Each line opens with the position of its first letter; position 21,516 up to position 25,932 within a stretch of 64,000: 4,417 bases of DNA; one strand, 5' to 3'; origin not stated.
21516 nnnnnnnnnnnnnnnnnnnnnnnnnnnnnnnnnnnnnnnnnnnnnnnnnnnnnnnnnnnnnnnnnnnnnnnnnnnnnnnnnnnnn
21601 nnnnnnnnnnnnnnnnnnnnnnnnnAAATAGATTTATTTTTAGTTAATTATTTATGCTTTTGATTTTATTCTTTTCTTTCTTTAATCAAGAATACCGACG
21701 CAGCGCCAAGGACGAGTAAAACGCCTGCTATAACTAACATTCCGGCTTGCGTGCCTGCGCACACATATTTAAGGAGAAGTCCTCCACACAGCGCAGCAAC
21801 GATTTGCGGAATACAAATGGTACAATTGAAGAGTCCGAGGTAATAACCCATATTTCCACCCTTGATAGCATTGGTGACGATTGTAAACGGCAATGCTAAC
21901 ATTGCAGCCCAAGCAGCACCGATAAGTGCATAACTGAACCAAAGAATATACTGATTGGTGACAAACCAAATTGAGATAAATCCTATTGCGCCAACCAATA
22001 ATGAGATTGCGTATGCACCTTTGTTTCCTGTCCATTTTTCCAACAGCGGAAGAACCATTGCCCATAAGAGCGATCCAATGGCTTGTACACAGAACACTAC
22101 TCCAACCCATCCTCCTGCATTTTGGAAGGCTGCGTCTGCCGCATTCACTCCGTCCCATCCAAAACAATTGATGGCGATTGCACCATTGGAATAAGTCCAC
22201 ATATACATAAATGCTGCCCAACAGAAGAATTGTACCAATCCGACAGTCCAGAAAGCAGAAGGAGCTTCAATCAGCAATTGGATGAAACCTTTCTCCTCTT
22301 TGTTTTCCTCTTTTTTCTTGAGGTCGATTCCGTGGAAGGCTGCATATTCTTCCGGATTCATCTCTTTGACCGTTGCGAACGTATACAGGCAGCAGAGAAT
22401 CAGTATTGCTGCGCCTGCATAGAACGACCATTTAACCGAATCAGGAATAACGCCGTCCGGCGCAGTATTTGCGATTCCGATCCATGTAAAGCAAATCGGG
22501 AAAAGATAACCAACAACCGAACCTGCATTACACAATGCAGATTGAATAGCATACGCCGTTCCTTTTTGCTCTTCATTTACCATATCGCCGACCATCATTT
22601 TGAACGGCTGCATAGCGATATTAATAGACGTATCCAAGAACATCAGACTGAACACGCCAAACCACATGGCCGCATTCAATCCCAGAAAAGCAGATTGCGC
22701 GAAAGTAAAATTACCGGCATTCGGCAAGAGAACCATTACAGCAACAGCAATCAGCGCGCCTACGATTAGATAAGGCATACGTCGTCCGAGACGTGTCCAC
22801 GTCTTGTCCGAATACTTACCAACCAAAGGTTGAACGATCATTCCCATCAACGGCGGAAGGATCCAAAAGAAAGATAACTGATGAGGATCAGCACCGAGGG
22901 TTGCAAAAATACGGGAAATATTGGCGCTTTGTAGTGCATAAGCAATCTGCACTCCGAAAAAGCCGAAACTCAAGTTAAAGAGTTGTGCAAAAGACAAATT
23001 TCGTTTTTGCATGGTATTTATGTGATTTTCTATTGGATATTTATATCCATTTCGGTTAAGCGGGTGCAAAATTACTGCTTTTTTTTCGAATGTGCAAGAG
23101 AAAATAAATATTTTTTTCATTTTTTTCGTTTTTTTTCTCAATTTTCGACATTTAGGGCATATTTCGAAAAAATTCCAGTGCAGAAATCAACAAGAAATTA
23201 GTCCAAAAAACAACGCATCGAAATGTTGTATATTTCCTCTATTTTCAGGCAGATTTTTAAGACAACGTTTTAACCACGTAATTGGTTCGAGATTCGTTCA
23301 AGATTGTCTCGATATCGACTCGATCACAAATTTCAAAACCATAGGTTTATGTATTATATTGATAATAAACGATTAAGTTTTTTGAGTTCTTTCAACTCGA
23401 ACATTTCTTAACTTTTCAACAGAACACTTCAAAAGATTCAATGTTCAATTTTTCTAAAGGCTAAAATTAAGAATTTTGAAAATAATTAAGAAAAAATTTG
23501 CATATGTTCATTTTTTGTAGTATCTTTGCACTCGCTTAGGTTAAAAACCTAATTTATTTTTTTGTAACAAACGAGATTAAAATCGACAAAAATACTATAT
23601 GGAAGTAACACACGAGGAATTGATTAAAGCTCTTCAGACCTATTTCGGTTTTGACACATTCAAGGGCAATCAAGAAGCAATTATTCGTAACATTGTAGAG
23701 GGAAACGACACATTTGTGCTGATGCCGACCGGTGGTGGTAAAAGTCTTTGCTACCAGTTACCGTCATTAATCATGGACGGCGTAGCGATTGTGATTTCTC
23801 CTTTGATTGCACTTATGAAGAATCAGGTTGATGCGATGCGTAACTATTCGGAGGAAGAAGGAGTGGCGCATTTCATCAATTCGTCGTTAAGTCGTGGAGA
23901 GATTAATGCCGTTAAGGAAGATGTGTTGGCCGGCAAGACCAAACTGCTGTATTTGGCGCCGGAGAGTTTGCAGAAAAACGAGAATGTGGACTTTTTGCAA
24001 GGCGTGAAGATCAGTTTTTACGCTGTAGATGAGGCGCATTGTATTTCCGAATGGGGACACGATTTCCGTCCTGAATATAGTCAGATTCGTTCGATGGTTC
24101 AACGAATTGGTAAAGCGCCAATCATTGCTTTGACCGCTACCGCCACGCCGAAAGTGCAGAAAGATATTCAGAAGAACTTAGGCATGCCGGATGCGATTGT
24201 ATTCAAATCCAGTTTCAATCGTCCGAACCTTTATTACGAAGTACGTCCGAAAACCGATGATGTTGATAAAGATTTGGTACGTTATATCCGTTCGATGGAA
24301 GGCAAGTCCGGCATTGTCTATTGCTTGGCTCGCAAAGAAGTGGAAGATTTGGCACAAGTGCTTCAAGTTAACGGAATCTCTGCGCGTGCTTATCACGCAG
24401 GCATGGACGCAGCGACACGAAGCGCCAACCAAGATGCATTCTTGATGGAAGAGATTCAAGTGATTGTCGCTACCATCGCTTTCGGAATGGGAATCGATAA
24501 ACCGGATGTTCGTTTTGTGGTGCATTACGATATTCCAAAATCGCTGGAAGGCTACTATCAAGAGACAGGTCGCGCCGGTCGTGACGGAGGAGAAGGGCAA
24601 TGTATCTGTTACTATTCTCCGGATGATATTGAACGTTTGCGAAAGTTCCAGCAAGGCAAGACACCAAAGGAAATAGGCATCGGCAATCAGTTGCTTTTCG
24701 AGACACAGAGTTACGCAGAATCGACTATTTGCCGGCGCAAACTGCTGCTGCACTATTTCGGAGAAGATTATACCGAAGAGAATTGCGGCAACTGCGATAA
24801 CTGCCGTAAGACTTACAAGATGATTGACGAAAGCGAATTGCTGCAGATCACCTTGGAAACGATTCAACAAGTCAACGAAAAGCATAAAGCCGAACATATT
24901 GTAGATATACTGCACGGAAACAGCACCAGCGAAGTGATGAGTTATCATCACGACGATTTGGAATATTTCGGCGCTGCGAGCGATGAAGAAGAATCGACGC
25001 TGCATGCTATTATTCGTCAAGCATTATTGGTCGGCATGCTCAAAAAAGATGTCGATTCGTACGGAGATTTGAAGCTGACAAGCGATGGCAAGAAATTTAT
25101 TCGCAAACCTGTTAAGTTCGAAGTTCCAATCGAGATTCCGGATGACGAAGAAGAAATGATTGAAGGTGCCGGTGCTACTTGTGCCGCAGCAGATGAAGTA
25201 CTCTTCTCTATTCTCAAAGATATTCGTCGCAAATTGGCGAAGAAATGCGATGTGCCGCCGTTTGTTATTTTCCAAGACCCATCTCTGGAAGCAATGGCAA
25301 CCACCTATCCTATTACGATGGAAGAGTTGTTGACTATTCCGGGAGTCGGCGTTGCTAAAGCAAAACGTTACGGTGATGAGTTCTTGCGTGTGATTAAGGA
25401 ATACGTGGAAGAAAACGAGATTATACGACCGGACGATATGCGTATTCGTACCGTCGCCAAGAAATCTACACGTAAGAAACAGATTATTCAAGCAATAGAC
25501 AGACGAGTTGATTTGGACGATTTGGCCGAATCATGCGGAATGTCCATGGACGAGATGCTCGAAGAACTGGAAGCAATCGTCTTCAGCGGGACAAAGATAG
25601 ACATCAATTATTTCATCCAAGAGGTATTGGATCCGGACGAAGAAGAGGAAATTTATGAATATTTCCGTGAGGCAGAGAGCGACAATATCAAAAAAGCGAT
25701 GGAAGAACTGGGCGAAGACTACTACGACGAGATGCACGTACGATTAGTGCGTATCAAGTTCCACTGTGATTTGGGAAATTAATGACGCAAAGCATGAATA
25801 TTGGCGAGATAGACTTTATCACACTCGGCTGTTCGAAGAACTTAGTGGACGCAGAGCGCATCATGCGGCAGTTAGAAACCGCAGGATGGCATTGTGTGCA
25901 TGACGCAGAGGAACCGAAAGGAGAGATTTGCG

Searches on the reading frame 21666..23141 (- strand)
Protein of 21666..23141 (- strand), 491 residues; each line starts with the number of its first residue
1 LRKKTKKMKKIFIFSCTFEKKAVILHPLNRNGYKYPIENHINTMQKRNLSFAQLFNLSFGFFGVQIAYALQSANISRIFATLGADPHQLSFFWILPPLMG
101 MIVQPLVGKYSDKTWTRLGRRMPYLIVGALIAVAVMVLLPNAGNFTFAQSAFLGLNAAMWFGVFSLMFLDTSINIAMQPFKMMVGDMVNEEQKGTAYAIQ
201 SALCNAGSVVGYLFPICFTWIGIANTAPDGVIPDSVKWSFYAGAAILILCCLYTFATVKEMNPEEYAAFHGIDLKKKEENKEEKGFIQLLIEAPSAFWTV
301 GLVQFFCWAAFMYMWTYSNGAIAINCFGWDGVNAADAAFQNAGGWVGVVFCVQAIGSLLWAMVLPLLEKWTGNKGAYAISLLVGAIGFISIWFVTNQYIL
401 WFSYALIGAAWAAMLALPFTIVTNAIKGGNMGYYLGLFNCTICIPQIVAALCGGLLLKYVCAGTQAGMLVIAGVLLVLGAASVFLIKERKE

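Call 16: search_protein_families(library=pfam, proteins=[window:21666-23141:-])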
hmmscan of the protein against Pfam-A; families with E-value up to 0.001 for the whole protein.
window:21666-23141:- (491 aa): 2 families
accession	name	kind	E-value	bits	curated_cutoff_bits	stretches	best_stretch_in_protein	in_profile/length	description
PF07690.21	MFS_1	-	6.2e-18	65.3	33.4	2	57-361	1-259/347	Major Facilitator Superfamily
PF13347.12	MFS_2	-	8.8e-13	48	27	1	81-426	27-343/427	MFS/sugar transport protein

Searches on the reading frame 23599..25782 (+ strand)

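Call 16: search_protein_families(library=pfam, proteins=[window:23599-25782:+])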
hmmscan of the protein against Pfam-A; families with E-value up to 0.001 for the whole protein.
window:23599-25782:+ (727 aa): 8 families
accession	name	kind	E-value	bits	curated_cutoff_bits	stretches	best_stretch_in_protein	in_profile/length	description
PF00270.35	DEAD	-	6.9e-26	91.4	26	1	24-187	3-165/167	DEAD/DEAH box helicase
PF21220.3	RecQ-1-like_HTH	-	3e-22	79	27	1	623-673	1-51/51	RecQ-1-like, helix-turn-helix domain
PF09382.16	RQC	-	3.6e-20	72.3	23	1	406-511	2-107/114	RQC domain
PF00271.37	Helicase_C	-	6.2e-20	71.9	23.5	1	225-330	5-110/110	Helicase conserved C-terminal domain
PF00570.28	HRDC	-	6.2e-20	71.4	23.8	1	533-599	2-68/68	HRDC domain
PF16124.10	RecQ_Zn_bind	-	1.5e-16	61.3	25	1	342-403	2-66/66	RecQ zinc-binding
PF04851.21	ResIII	-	2.2e-05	24.9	22.5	1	25-182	8-162/164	Type III restriction enzyme, res subunit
PF14493.12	HTH_40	-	0.00079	20.1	27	0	636-716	12-87/89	Helix-turn-helix domain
